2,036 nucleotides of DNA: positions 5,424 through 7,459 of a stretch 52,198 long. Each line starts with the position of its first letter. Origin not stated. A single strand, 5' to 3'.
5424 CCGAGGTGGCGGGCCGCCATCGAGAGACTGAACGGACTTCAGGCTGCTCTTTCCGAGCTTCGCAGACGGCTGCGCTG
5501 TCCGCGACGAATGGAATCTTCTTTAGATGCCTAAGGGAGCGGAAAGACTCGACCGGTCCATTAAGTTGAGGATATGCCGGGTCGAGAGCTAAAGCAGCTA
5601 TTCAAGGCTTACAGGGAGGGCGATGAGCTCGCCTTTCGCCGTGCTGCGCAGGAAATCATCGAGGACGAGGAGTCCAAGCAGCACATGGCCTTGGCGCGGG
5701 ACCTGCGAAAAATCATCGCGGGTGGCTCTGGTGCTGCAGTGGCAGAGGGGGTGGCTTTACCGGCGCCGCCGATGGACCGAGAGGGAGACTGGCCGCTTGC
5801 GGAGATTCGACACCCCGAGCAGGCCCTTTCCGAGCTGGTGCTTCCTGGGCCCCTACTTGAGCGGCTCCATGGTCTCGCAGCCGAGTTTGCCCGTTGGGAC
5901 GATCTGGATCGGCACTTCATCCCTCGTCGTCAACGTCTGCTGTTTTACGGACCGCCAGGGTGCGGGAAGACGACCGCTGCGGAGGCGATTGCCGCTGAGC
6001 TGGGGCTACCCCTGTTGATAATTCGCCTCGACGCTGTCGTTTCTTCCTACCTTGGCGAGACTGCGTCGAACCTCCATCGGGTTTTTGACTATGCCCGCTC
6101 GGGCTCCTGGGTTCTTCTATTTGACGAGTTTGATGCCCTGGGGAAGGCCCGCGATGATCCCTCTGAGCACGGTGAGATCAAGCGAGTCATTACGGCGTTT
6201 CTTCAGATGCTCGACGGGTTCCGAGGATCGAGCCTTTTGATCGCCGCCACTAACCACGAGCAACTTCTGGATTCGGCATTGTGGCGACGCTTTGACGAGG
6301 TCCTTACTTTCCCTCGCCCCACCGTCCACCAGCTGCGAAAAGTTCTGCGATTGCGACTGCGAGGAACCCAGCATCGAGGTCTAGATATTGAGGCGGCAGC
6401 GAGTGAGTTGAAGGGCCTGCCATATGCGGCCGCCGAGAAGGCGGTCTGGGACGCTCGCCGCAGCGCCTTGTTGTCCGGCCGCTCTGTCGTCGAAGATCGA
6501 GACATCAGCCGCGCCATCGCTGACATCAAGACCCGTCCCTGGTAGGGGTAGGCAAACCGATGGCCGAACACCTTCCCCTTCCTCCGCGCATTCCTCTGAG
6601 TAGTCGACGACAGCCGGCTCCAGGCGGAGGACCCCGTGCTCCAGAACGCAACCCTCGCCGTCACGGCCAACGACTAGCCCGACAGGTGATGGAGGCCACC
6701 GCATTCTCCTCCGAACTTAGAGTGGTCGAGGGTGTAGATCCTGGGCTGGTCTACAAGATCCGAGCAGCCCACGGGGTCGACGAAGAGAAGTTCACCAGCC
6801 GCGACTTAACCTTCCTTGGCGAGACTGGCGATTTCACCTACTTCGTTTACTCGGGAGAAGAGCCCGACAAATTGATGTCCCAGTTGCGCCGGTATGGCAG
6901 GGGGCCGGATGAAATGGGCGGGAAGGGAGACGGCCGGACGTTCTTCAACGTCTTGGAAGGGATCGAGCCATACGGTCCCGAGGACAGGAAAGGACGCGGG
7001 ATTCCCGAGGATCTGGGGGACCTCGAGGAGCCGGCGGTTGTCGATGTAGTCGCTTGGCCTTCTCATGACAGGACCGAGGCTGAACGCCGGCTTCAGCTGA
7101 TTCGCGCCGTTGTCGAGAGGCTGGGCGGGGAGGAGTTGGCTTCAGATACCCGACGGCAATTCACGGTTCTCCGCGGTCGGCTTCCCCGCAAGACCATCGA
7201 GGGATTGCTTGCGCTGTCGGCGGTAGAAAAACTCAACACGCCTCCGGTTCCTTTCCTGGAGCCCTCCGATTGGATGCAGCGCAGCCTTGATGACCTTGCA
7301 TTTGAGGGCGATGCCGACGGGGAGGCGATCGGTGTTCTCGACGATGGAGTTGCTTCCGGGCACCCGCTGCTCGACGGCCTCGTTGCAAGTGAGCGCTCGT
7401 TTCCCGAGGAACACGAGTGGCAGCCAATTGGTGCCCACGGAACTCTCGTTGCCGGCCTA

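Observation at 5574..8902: AAA+ ATPase + cytoplasmic S8 subtilase gene pair (IetAS-like) beside the integrase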

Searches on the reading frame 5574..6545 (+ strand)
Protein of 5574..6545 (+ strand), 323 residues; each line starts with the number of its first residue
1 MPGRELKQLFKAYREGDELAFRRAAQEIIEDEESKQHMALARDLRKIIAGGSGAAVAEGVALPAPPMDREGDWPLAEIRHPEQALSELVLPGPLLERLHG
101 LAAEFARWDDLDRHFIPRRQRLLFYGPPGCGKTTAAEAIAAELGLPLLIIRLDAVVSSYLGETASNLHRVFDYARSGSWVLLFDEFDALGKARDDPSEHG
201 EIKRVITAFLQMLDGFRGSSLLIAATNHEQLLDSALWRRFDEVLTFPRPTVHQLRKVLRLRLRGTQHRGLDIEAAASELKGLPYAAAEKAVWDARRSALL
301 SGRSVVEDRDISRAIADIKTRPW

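Call 8: search_protein_families(library=padloc, proteins=[window:5574-6545:+], max_evalue=0.01)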
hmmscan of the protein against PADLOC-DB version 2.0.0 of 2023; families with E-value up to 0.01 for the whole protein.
window:5574-6545:+ (323 aa): 8 families
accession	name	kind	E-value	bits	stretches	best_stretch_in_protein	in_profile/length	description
PDLC02196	IetA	-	2.6e-88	295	1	5-318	6-321/374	-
PDLC04232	IetA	-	4.1e-76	254.5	1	6-316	7-314/330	-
PDLC02195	IetA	-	1.2e-73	246.7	1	5-307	25-325/395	-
PDLC04231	IetA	-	3.8e-49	165.9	1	8-255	9-253/262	-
PDLC00914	TRIP13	-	9.3e-19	66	1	122-274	74-243/302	TRIP13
PDLC00915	TRIP13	-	2.7e-14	51.3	1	103-295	47-256/302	TRIP13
PDLC03838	DolB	-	1.1e-05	22.9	1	122-188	169-240/375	-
PDLC04140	mad8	-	0.00019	19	1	116-146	24-54/314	mads_8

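Call 9: search_protein_families(library=pfam, proteins=[window:5574-6545:+], max_evalue=0.01)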
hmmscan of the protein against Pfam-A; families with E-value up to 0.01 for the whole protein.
window:5574-6545:+ (323 aa): 14 families
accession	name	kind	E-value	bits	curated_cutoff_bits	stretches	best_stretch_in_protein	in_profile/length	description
PF00004.35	AAA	-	3.7e-33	115.2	21.2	1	122-247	1-130/131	ATPase family associated with various cellular activities (AAA)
PF05496.18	RuvB_N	-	9.7e-05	22.6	27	1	121-147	35-61/159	Holliday junction DNA helicase RuvB P-loop domain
PF05729.18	NACHT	-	0.00017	21.9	26.7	0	122-143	3-24/167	NACHT domain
PF13481.12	AAA_25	-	0.0002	21.5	27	1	99-142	13-56/195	AAA domain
PF13207.12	AAA_17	-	0.00027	21.7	27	1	125-148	1-24/136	AAA domain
PF07728.20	AAA_5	-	0.00029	21.3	22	1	122-154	2-35/139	AAA domain (dynein-related subfamily)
PF13238.12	AAA_18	-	0.0003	21.7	29.4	1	125-229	4-83/128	AAA domain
PF13671.12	AAA_33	-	0.0003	21.5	27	1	123-164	3-42/143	AAA domain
PF03215.21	Rad17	-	0.00066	20.1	23.8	1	111-145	35-71/186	Rad17 P-loop domain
PF00910.28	RNA_helicase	-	0.0012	19.7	21.5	1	123-188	2-60/105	RNA helicase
PF13521.12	AAA_28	-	0.0017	19.1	27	1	122-146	2-26/164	AAA domain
PF13191.12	AAA_16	-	0.002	19.1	32.6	0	111-216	16-127/167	AAA ATPase domain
PF20720.3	nSTAND3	-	0.0029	17.8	27.2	1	120-215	18-100/155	Novel STAND NTPase 3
PF13401.12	AAA_22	-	0.0051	17.6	27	0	122-144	8-33/130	AAA domain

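Call 10: search_protein_families(library=ncbifam, proteins=[window:5574-6545:+], max_evalue=0.01)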
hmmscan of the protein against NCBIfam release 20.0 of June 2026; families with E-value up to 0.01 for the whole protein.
window:5574-6545:+ (323 aa): 33 families (the best 25 are shown)
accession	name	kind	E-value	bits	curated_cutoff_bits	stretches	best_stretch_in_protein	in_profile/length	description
NF042959.1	IteA_antiphage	equivalog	7.6e-74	249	510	1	27-316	32-322/367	anti-phage ATPase IteA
NF003069.1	PRK03992.1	subfamily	5.4e-28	98.2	500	1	122-320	168-374/379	proteasome-activating nucleotidase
TIGR01242.2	TIGR01242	subfamily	4.3e-27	95.1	500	1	122-320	151-357/362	proteasome-activating nucleotidase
TIGR01241.2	FtsH_fam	equivalog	8e-25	87.6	600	1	122-318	198-402/598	ATP-dependent zinc metalloprotease FtsH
NF047747.1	PrtsmActNtasePan2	equivalog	4e-22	79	700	1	121-319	187-393/397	proteasome-activating nucleotidase Pan2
TIGR01243.1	CDC48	subfamily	7.2e-21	74.2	802.65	1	121-312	214-407/733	CDC48 family AAA ATPase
NF041006.2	cell_div_CdvC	equivalog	4.2e-20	72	650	1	121-282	136-306/370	cell division protein CdvC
NF047748.1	PrtsmActNtasePan1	equivalog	3e-18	66.1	750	1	121-318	184-389/405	proteasome-activating nucleotidase Pan1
NF008004.0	PRK10733.1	equivalog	9.1e-18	63.6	1008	1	121-278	187-350/644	ATP-dependent zinc metalloprotease FtsH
TIGR03689.1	pup_AAA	equivalog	1.7e-11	43.5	504.75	1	120-259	217-375/512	proteasome ATPase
NF003229.0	PRK04195.1-5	equivalog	4.2e-09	35.6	280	1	118-195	43-120/413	replication factor C large subunit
TIGR03922.1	T7SS_EccA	equivalog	4.1e-08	32.3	466.65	1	120-253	313-455/557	type VII secretion AAA-ATPase EccA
NF000868.0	PRK00080.1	equivalog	1.3e-05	24.3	282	1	121-147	53-79/330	Holliday junction branch migration DNA helicase RuvB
TIGR00635.1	ruvB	equivalog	3.2e-05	23.1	299.05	1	121-151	32-62/305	Holliday junction branch migration DNA helicase RuvB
NF003226.0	PRK04195.1-1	equivalog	0.00026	20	588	1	108-151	29-72/405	replication factor C large subunit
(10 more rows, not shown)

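Call 25: search_solved_structures(query=window:5574-6545:+, max_evalue=0.00001)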
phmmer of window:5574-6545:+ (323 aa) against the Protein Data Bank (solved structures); distinct sequences matched with E-value up to 0.00001: 276 (the best 60 are shown).
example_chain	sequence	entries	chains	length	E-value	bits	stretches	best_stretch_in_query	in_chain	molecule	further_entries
6oaa_B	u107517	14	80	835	8.9e-44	153.3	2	121-283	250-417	Cell division control protein 48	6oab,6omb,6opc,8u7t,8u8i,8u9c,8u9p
8dar_A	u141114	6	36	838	9e-44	153.3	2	121-283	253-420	Cell division control protein 48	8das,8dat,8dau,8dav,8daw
7wub_D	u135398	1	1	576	2e-43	152.1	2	120-284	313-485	Transitional endoplasmic reticulum ATPase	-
7wub_C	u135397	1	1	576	2e-43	152.1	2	120-284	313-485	Transitional endoplasmic reticulum ATPase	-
6oa9_A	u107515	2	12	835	2.3e-43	151.9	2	121-283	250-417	Cell division control protein 48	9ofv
6mck_A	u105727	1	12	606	2.4e-43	151.9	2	120-284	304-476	Transitional endoplasmic reticulum ATPase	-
9ox9_A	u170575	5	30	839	4.1e-43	151.1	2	120-285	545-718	vesicle-fusing ATPase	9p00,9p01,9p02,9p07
7rlj_A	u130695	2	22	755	5.3e-43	150.7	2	120-284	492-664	Transitional endoplasmic reticulum ATPase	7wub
8yka_A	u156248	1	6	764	5.5e-43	150.7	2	120-284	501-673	Transitional endoplasmic reticulum ATPase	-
7rlh_A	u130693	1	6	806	5.5e-43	150.7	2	120-284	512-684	Transitional endoplasmic reticulum ATPase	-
7rlg_A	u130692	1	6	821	5.8e-43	150.6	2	120-284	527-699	Transitional endoplasmic reticulum ATPase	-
7y4w_A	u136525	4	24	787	6.1e-43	150.5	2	120-284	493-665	Transitional endoplasmic reticulum ATPase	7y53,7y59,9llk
7rlb_A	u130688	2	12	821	6.5e-43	150.5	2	120-284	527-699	Transitional endoplasmic reticulum ATPase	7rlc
7bp9_A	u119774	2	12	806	6.5e-43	150.4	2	120-284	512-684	Transitional endoplasmic reticulum ATPase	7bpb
7bp8_A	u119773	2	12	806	6.5e-43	150.4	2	120-284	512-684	Transitional endoplasmic reticulum ATPase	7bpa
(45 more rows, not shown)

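Call 36: find_homologous_proteins(query=window:5574-6542:+, max_evalue=1e-10)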
Query window:5574-6542:+ (323 aa): 4346 proteins with E <= 1e-10 among 8000 candidates; the best 120 are listed.
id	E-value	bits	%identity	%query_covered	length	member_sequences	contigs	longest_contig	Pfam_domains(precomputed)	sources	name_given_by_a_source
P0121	3.1e-208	708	99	100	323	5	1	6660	PF00004.36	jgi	jgi:Cdc6-like AAA superfamily ATPase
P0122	4.7e-206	701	98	100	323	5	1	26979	PF00004.36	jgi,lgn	jgi:Cdc6-like AAA superfamily ATPase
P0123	2.0e-205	699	98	100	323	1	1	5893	PF00004.36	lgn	-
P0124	7.9e-180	615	86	100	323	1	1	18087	PF00004.36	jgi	jgi:SpoVK/Ycf46/Vps4 family AAA+-type ATPase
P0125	6.4e-178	609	85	100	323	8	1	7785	PF00004.36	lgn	-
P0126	5.2e-175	599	83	100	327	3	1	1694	PF00004.36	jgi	jgi:Cdc6-like AAA superfamily ATPase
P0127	2.1e-169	581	79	100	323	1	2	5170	PF00004.36,PF13238.13,PF13191.13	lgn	-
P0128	8.8e-168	576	78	100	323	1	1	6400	PF00004.36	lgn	-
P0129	2.0e-167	574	78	100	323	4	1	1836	PF00004.36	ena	-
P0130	1.1e-166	572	78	100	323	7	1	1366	PF00004.36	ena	-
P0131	1.4e-166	572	77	100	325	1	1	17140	PF00004.36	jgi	-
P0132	4.4e-166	570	78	100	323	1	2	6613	PF00004.36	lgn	-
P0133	6.3e-166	569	77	100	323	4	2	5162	PF00004.36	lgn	-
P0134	2.7e-165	567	78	100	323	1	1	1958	PF00004.36,PF07728.21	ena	-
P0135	8.2e-164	562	76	99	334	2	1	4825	PF00004.36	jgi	-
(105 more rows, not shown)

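Call 79: search_solved_structures(query=A2, max_evalue=1e-20, show_alignments=1)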
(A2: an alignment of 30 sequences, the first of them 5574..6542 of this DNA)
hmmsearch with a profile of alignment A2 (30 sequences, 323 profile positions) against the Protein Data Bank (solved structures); distinct sequences matched with E-value up to 1e-20: 201 (the best 60 are shown).
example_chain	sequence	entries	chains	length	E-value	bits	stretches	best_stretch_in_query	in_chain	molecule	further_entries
7wub_C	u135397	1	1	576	2.8e-56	194.1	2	81-302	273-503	Transitional endoplasmic reticulum ATPase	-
7wub_D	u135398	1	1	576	2.9e-56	194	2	81-302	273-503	Transitional endoplasmic reticulum ATPase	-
6mck_A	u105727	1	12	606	4.1e-56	193.6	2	81-302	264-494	Transitional endoplasmic reticulum ATPase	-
5c18_A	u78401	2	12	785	4.6e-56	193.4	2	81-304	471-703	Transitional endoplasmic reticulum ATPase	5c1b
7rlj_A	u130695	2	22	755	7.5e-56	192.7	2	81-302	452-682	Transitional endoplasmic reticulum ATPase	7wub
8yka_A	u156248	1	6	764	7.8e-56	192.6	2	81-302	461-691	Transitional endoplasmic reticulum ATPase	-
7rlh_A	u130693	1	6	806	8.1e-56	192.6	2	81-302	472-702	Transitional endoplasmic reticulum ATPase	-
7rlb_A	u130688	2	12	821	8.1e-56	192.6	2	81-302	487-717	Transitional endoplasmic reticulum ATPase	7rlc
7rlg_A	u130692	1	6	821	8.7e-56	192.5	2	81-302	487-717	Transitional endoplasmic reticulum ATPase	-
7y4w_A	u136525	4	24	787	8.8e-56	192.5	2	81-302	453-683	Transitional endoplasmic reticulum ATPase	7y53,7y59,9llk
7bp9_A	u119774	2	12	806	9.3e-56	192.4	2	81-302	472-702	Transitional endoplasmic reticulum ATPase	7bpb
7bp8_A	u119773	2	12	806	9.3e-56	192.4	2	81-302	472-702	Transitional endoplasmic reticulum ATPase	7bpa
7k57_A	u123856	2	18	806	9.3e-56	192.4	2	81-302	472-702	Transitional endoplasmic reticulum ATPase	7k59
10qq_A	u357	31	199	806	9.3e-56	192.4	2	81-302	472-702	Transitional endoplasmic reticulum ATPase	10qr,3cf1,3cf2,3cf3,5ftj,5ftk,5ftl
7l5w_A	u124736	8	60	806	9.3e-56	192.4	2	81-302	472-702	Transitional endoplasmic reticulum ATPase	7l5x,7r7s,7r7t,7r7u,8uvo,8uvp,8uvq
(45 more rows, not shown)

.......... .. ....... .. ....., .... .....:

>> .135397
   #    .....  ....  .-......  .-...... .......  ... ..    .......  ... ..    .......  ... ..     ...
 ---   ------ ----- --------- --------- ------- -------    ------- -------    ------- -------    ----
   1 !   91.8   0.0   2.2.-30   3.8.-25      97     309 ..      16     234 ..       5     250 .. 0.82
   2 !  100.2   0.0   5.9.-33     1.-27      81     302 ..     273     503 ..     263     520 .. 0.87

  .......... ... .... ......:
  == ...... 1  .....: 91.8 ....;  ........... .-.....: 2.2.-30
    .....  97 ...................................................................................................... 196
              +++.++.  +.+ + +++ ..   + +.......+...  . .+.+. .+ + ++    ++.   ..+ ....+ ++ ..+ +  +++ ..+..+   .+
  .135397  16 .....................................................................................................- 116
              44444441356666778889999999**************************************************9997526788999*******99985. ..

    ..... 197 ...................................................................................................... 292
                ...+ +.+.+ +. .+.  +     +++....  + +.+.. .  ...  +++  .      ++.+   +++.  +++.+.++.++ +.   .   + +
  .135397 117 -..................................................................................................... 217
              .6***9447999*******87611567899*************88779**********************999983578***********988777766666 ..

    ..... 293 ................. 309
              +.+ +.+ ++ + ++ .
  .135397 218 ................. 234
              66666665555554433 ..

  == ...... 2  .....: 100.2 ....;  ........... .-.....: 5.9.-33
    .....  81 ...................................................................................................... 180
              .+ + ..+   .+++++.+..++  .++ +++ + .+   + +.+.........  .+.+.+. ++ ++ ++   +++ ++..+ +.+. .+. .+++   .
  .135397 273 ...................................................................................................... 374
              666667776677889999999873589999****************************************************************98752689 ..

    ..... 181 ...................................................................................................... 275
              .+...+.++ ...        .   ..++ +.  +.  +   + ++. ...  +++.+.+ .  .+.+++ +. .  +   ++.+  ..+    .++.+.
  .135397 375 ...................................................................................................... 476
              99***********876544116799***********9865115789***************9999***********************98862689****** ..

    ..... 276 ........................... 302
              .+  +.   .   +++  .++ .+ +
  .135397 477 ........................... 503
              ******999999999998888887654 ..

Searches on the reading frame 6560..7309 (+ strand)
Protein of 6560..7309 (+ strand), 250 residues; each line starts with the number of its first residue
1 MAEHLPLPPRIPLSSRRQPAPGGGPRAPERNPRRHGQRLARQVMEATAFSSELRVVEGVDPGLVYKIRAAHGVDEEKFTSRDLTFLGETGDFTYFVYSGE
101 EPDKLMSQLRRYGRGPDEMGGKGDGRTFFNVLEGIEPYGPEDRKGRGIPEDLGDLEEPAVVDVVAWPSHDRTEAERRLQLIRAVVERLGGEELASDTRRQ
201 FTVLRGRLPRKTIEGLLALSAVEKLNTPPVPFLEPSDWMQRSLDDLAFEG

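Call 63: predict_structure(alignment_id=A3)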
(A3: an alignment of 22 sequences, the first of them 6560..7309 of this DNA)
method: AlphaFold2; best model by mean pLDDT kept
length: 250 residues; sequences in the alignment: 22
mean_pLDDT: 79.7   pTM: 0.67
mean pLDDT of the five models: 79.7, 77.1, 76.8, 75.7, 74.6
residues with pLDDT >= 90: 84; 70-90: 102; 50-70: 42; < 50: 22
segments of 3 or more residues with pLDDT < 50: 53-57, 232-234
pLDDT, mean of each block of 10 residues (from residue 1): 50 49 64 90 78 51 81 80 80 78 82 90 86 88 92 92 91 92 97 92 96 94 89 55 56
secondary structure, 60 per line:
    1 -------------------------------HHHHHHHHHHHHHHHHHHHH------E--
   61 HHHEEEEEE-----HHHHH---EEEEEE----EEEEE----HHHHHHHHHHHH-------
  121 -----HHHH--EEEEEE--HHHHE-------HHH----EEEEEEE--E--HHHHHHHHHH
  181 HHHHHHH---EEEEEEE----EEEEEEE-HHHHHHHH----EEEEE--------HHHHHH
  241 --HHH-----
elements in order: H32-51 E64-69 H75-79 E83-88 E93-97 H102-113 H126-129 E132-137 H140-143 E159-165 H171-187 E191-197 E202-208 H210-217 E222-226 H235-240

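Call 66: fold_search(model_id=the predicted structure, library=pdb)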
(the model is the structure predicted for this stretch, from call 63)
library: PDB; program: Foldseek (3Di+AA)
matches with E <= 10: 1005; with E <= 0.001: 0
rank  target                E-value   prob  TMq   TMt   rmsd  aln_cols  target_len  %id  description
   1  2ywf                  1.7e-03  0.75  0.20  0.10  15.4       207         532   14  Crystal structure of GMPPNP-bound LepA from Aquifex aeolicus (released 2008-04-29)
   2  2ywg                  2.1e-03  0.75  0.20  0.11  14.3       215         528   13  Crystal structure of GTP-bound LepA from Aquifex aeolicus (released 2008-04-29)
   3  3deg_C                3.8e-03  0.57  0.19  0.10  16.3       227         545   11  Complex of elongating Escherichia coli 70S ribosome and EF4(LepA)-GMPPNP (released 2008-08-19)
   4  2ywe                  6.1e-03  0.69  0.21  0.10  13.6       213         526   13  Crystal structure of LepA from Aquifex aeolicus (released 2008-04-29)
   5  3c1m_A                1.0e-02  0.72  0.21  0.13  10.4       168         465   13  Cyrstal Structure of threonine-sensitive aspartokinase from Methanococcus jannaschii with MgAMP-PNP and L-aspartate (released 2008-03-25)
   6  3c1m_D                1.2e-02  0.57  0.20  0.13  10.7       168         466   14  Cyrstal Structure of threonine-sensitive aspartokinase from Methanococcus jannaschii with MgAMP-PNP and L-aspartate (released 2008-03-25)
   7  4hhu_B                1.8e-02  0.87  0.22  0.32  15.3       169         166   12  Crystal Structure of Engineered Protein. Northeast Structural Genomics Consortium Target OR280. (released 2012-10-24)
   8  2hmf_A                1.8e-02  0.47  0.19  0.13  11.4       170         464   13  Structure of a Threonine Sensitive Aspartokinase from Methanococcus jannaschii Complexed with Mg-ADP and Aspartate (released 2006-10-17)
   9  6not_B                1.8e-02  0.41  0.19  0.08  14.8       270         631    9  Crystal structure of a full length elongation factor G (EF-G) from Rickettsia prowazekii (released 2019-01-30)
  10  6ydp_BC               2.3e-02  0.35  0.22  0.11  20.3       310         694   12  55S mammalian mitochondrial ribosome with mtEFG1 and P site fMet-tRNAMet (POST) (released 2020-07-15)
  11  4ney_A                2.4e-02  0.80  0.22  0.31  12.6       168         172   12  Crystal Structure of an engineered protein with ferredoxin fold, Northeast Structural Genomics Consortium (NESG) Targe (released 2014-01-15)
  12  8gkp_J                2.5e-02  0.99  0.23  0.54   5.2        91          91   19  Crystal Structure Analysis of Aspergillus fumigatus alkaline protease (released 2023-11-01)
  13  3cb4_A                2.9e-02  0.38  0.21  0.11  17.8       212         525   10  The Crystal Structure of LepA (released 2008-03-18)
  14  3c1m_C                3.0e-02  0.51  0.21  0.13  10.6       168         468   13  Cyrstal Structure of threonine-sensitive aspartokinase from Methanococcus jannaschii with MgAMP-PNP and L-aspartate (released 2008-03-25)
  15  5yei_F                3.0e-02  0.33  0.19  0.26  11.5       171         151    8  Mechanistic insight into the regulation of Pseudomonas aeruginosa aspartate kinase (released 2018-08-29)
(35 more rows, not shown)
